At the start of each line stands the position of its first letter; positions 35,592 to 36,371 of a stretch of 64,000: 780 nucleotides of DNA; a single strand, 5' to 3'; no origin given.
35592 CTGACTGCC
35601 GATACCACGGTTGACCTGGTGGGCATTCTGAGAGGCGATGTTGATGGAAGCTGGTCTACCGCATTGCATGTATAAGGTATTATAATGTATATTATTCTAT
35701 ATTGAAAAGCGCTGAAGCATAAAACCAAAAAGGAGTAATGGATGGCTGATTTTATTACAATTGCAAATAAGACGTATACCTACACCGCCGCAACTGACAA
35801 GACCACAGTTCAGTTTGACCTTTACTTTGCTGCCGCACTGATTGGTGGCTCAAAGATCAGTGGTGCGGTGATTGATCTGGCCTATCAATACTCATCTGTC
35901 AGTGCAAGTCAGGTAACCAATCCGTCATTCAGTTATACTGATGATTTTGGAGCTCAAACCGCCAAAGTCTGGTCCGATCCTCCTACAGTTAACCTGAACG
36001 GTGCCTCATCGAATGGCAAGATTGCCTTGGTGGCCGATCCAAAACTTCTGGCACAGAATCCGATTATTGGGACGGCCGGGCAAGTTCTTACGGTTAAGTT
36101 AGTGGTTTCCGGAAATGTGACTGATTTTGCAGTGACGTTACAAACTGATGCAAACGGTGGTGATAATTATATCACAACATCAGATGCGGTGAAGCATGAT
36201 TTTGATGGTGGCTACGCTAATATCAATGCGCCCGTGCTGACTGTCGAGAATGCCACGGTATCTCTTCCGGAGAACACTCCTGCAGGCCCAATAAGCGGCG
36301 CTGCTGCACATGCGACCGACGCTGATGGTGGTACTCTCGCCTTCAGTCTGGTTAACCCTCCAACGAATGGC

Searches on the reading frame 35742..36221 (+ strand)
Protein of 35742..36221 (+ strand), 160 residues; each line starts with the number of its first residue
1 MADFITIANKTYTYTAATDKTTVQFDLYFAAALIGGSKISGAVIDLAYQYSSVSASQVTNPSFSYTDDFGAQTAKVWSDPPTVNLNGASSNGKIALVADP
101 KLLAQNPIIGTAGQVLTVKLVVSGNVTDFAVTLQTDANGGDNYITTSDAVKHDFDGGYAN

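Call 23: search_protein_families(library=pfam, proteins=[window:35742-36221:+], max_evalue=10)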
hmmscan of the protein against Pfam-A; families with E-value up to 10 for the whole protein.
window:35742-36221:+ (160 aa): 0 families

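Call 43: search_protein_representatives(protein=window:35742-36221:+)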
Query: 160 residues. Proteins with E-value up to 0.001 (for the whole library): 51; up to 1e-10: 36; up to 1e-30: 7. The best 51 are listed.
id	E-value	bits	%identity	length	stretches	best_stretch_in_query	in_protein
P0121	2.4e-65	235.3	59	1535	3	1-157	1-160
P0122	5.2e-61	221.2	71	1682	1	1-157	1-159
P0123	1.3e-60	220.0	61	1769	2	1-157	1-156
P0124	1.6e-50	187.2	68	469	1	1-158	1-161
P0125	9.0e-49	181.5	49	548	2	3-157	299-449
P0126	1.6e-32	128.8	58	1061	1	1-157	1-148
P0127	2.8e-32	128.0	48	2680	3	1-158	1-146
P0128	7.4e-30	120.2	49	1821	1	4-159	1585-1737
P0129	1.0e-28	116.5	49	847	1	3-158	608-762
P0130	2.3e-28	115.3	49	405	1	2-157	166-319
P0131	4.6e-26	107.9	44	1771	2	4-150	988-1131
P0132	1.4e-25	106.2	48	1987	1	2-149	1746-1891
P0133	6.4e-25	104.1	51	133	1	1-126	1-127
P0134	1.6e-24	102.9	47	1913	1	2-158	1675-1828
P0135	1.1e-22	96.9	41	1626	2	3-158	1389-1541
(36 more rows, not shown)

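Call 48: search_solved_structures(query=A2, max_evalue=10, show_alignments=2)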
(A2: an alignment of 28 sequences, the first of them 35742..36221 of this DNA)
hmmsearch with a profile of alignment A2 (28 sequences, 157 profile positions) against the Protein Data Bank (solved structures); distinct sequences matched with E-value up to 10: 2.
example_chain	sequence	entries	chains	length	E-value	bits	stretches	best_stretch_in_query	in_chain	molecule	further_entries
1viw_B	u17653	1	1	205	0.043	16.6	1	106-150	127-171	ALPHA-AMYLASE-INHIBITOR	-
1dhk_B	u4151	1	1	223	0.069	16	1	106-150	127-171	BEAN LECTIN-LIKE INHIBITOR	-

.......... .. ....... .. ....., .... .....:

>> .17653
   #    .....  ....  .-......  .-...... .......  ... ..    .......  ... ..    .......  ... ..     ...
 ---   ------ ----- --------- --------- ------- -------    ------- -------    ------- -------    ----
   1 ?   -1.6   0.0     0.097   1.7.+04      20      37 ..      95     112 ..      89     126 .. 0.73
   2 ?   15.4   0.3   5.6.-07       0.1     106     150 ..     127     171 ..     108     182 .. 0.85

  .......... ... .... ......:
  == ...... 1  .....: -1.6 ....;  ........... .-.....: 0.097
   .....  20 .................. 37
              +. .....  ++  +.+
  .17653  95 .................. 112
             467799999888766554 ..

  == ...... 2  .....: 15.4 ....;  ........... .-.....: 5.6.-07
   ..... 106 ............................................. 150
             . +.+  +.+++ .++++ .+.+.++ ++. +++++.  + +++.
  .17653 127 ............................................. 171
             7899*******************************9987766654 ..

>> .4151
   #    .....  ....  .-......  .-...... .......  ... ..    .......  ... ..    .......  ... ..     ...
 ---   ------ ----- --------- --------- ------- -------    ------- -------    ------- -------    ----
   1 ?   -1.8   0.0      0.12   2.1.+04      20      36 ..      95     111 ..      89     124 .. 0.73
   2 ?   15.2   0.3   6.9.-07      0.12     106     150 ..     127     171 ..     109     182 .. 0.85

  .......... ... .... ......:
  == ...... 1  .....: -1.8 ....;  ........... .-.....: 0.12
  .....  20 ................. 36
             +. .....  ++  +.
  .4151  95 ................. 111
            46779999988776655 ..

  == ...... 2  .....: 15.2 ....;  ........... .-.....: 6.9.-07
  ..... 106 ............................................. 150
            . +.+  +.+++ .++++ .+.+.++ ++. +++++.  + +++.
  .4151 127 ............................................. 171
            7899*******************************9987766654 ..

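Call 57: predict_structure(alignment_id=A2)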
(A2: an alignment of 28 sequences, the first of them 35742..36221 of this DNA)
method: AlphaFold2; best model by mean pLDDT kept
length: 160 residues; sequences in the alignment: 28
mean_pLDDT: 90.5   pTM: 0.85
mean pLDDT of the five models: 90.5, 90.4, 89.7, 89.5, 89.3
residues with pLDDT >= 90: 122; 70-90: 29; 50-70: 6; < 50: 3
segments of 3 or more residues with pLDDT < 50: 158-160
pLDDT, mean of each block of 10 residues (from residue 1): 85 98 95 92 95 95 93 91 94 93 82 87 96 87 94 71
secondary structure, 60 per line:
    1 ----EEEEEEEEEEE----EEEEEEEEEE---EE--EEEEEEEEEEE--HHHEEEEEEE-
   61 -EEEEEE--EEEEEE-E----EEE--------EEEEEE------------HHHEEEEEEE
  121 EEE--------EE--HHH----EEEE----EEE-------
elements in order: E5-15 E20-29 E37-47 E53-59 E62-67 E70-75 E82-84 E93-98 E114-123 E143-146 E151-153

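Call 62: fold_search(model_id=the predicted structure, library=pdb)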
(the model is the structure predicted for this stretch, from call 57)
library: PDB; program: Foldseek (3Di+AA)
matches with E <= 10: 943; with E <= 0.001: 0
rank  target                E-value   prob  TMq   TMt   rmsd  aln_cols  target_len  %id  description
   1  6rhw_H                1.5e-03  0.82  0.28  0.19  23.4       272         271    8  Crystal structure of human CD11b I-domain (CD11b-I) in complex with Staphylococcus aureus octameric bi-component leuko (released 2019-12-18)
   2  6u4p_A                2.5e-03  0.75  0.29  0.18  20.8       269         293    9  Structure-based discovery of a novel small-molecule inhibitor of methicillin-resistant S. aureus (released 2020-03-25)
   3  6rhv_H                3.3e-03  0.75  0.28  0.18  25.6       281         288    8  Crystal structure of mouse CD11b I-domain (CD11b-I) in complex with Staphylococcus aureus octameric bi-component leuko (released 2019-12-18)
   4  4tw1_H                3.5e-03  0.80  0.30  0.20  19.7       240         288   10  Crystal structure of the octameric pore complex of the Staphylococcus aureus Bi-component Toxin LukGH (released 2014-11-12)
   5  9kg0_A                3.5e-03  0.75  0.28  0.18  16.7       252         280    7  Alpha-hemolysin heptameric late pre-pore state derived from 10:0 PC/Sphingomyelin liposomes (released 2025-06-11)
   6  4tw1_F                3.9e-03  0.72  0.29  0.19  22.3       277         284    9  Crystal structure of the octameric pore complex of the Staphylococcus aureus Bi-component Toxin LukGH (released 2014-11-12)
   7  4o8q_B                5.6e-03  0.98  0.35  0.26  14.0       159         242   11  Crystal structure of bovine MHD domain of the COPI delta subunit at 2.15 A resolution (released 2015-01-07)
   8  4tw1_D                5.9e-03  0.66  0.31  0.20  21.1       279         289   10  Crystal structure of the octameric pore complex of the Staphylococcus aureus Bi-component Toxin LukGH (released 2014-11-12)
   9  7wwo_A                6.6e-03  0.84  0.29  0.30   9.7       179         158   13  Dimer form of hypothetical protein TTHA1873 from Thermus thermophilus (released 2022-03-09)
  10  4uzg                  7.7e-03  0.63  0.26  0.18  11.1       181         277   14  Crystal structure of group B streptococcus pilus 2b backbone protein SAK_1440 (released 2015-05-13)
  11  7t87_B                8.1e-03  0.54  0.28  0.18  20.0       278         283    8  CRYSTAL STRUCTURE OF LEUKOCIDIN AB/CENTYRIN S17/FAB 214F COMPLEX (released 2023-01-11)
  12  4p1x_G                1.0e-02  0.80  0.33  0.22  13.1       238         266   10  Crystal structure of staphylococcal LUK prepore (released 2014-10-01)
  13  2jh2_C                1.1e-02  1.00  0.45  0.53   5.4       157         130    9  X-ray crystal structure of a cohesin-like module from Clostridium perfringens (released 2007-11-06)
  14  3g9h                  1.1e-02  0.90  0.28  0.20  13.6       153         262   11  Crystal structure of the C-terminal mu homology domain of Syp1 (released 2009-09-22)
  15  4tw1_P                1.1e-02  0.44  0.26  0.17  23.0       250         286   11  Crystal structure of the octameric pore complex of the Staphylococcus aureus Bi-component Toxin LukGH (released 2014-11-12)
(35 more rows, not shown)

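Call 65: find_encoding_contigs(protein=P0122, flank=10000, max_places=3)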
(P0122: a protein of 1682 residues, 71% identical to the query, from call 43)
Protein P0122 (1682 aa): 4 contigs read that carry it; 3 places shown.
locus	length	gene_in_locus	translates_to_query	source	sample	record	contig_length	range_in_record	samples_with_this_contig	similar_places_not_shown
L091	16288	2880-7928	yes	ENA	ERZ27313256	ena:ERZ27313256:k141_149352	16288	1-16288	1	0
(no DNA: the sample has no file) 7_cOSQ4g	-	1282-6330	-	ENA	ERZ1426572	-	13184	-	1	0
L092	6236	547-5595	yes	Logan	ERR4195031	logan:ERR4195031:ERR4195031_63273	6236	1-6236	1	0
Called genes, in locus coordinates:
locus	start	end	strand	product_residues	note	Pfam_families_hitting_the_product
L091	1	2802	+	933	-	?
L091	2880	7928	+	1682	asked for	PF19077:Big_13, PF19078:Big_12, PF13753:SWM_repeat, PF13205:Big_5 (weak), PF19078:Big_12, PF13205:Big_5 (weak), PF19078:Big_12, PF00353:HemolysinCabind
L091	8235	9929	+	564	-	PF10150:RNase_E_G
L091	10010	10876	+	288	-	PF14805:THDPS_N_2, PF00132:Hexapep (faint), PF14602:Hexapep_2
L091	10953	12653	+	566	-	PF22694:CtpB_N-like, PF00595:PDZ, PF13180:PDZ_2, PF17820:PDZ_6, PF03572:Peptidase_S41, PF28547:CHD_PDZ-protease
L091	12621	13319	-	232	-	PF10693:DUF2499, PF12159:DUF3593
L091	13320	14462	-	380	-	PF01134:GIDA (weak), PF01266:DAO (faint), PF01494:FAD_binding_3, PF04820:Trp_halogenase (faint), PF05834:Lycopene_cycl (faint), PF07992:Pyr_redox_2 (faint), PF12831:FAD_oxidored (faint), PF13450:NAD_binding_8 (weak), +1 more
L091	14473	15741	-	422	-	PF28494:GlyRS_ins_1, PF00587:tRNA-synt_2b, PF03129:HGTP_anticodon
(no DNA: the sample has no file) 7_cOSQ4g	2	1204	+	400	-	?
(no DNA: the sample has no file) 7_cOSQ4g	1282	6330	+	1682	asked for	PF19077:Big_13, PF19078:Big_12, PF13753:SWM_repeat, PF13205:Big_5 (weak), PF19078:Big_12, PF13205:Big_5 (weak), PF19078:Big_12, PF00353:HemolysinCabind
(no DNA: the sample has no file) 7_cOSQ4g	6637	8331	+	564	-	PF10150:RNase_E_G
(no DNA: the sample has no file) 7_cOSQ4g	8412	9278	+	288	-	PF14805:THDPS_N_2, PF00132:Hexapep (faint), PF14602:Hexapep_2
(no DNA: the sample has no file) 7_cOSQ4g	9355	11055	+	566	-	PF22694:CtpB_N-like, PF00595:PDZ, PF13180:PDZ_2, PF17820:PDZ_6, PF03572:Peptidase_S41, PF28547:CHD_PDZ-protease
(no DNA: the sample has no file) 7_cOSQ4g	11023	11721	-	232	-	PF10693:DUF2499, PF12159:DUF3593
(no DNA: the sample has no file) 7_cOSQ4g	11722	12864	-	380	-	PF01134:GIDA (weak), PF01266:DAO (faint), PF01494:FAD_binding_3, PF04820:Trp_halogenase (faint), PF05834:Lycopene_cycl (faint), PF07992:Pyr_redox_2 (faint), PF12831:FAD_oxidored (faint), PF13450:NAD_binding_8 (weak), +1 more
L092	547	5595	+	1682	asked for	PF19077:Big_13, PF19078:Big_12, PF13753:SWM_repeat, PF13205:Big_5 (weak), PF19078:Big_12, PF13205:Big_5 (weak), PF19078:Big_12, PF00353:HemolysinCabind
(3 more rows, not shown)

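Call 81: find_encoding_contigs(protein=P0173, flank=10000, max_places=2)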
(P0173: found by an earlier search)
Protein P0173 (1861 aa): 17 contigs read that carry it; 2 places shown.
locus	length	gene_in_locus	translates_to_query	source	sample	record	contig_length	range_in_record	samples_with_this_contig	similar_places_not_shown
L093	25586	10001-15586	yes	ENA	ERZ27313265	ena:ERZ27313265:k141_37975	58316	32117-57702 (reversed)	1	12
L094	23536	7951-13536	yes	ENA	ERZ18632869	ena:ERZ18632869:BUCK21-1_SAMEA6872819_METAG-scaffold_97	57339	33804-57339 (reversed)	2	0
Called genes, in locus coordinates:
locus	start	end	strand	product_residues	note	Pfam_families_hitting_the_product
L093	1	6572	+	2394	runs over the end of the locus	?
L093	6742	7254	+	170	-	-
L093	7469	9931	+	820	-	PF14252:DUF4347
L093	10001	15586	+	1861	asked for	PF17803:Cadherin_4 (weak), PF00353:HemolysinCabind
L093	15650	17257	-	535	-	PF00682:HMGL-like, PF22617:HCS_D2, PF08502:LeuA_dimer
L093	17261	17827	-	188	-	PF00694:Aconitase_C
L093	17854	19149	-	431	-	PF00330:Aconitase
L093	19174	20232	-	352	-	PF00180:Iso_dh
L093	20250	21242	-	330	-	PF02826:2-Hacid_dh_C (weak), PF03446:NAD_binding_2 (weak), PF03807:F420_oxidored (weak), PF07991:KARI_N, PF01450:KARI_C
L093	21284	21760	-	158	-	PF01842:ACT, PF22629:ACT_AHAS_ss, PF13710:ACT_5, PF10369:ALS_ss_C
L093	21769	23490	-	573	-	PF02776:TPP_enzyme_N, PF00205:TPP_enzyme_M, PF02775:TPP_enzyme_C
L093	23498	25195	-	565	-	PF00920:ILVD_EDD_N, PF24877:ILV_EDD_C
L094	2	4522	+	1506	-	?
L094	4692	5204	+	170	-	-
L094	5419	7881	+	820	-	PF14252:DUF4347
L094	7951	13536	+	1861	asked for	PF17803:Cadherin_4 (weak), PF00353:HemolysinCabind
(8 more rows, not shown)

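Call 83: find_encoding_contigs(protein=P0121, flank=10000, max_places=2)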
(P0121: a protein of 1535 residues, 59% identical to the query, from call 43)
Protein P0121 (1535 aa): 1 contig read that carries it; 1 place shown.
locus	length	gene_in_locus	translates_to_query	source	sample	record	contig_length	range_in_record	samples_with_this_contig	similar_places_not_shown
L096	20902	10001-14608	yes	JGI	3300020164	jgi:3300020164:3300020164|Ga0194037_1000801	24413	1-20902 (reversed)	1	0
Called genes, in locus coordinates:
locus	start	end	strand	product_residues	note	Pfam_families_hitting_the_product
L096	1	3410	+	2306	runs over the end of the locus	?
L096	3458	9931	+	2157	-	PF16709:SCAB-Ig (faint), PF23197:IG_AIR9 (faint), PF05345:He_PIG, PF17803:Cadherin_4, PF17963:Big_9, PF05345:He_PIG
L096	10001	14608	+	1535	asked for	PF00028:Cadherin, PF17803:Cadherin_4 (faint), PF23592:Cadherin_CELSR2_9th (faint), PF00028:Cadherin, PF16709:SCAB-Ig (faint), PF23197:IG_AIR9 (faint)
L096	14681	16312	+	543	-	PF00353:HemolysinCabind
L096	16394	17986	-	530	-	PF00682:HMGL-like, PF22617:HCS_D2, PF08502:LeuA_dimer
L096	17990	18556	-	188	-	PF00694:Aconitase_C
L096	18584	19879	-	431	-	PF00330:Aconitase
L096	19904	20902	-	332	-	?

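Call 84: find_encoding_contigs(protein=P0175, flank=10000, max_places=2)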
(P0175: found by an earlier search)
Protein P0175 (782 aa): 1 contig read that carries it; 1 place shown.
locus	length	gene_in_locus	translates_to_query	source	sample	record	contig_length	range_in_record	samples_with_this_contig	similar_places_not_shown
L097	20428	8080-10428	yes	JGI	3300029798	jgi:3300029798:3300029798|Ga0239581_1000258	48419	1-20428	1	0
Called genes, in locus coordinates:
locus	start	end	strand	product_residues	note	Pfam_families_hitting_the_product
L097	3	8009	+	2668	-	?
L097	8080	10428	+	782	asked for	PF19077:Big_13, PF19078:Big_12, PF19077:Big_13, PF19078:Big_12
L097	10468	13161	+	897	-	-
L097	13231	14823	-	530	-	PF00682:HMGL-like, PF22617:HCS_D2, PF08502:LeuA_dimer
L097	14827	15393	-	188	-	PF00694:Aconitase_C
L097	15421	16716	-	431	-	PF00330:Aconitase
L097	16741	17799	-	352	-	PF00180:Iso_dh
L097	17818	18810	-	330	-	PF02826:2-Hacid_dh_C (weak), PF03446:NAD_binding_2 (weak), PF03807:F420_oxidored (weak), PF07991:KARI_N, PF01450:KARI_C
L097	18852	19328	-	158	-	PF01842:ACT, PF22629:ACT_AHAS_ss, PF13710:ACT_5, PF10369:ALS_ss_C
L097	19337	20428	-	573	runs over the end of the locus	PF02776:TPP_enzyme_N, PF00205:TPP_enzyme_M, PF02775:TPP_enzyme_C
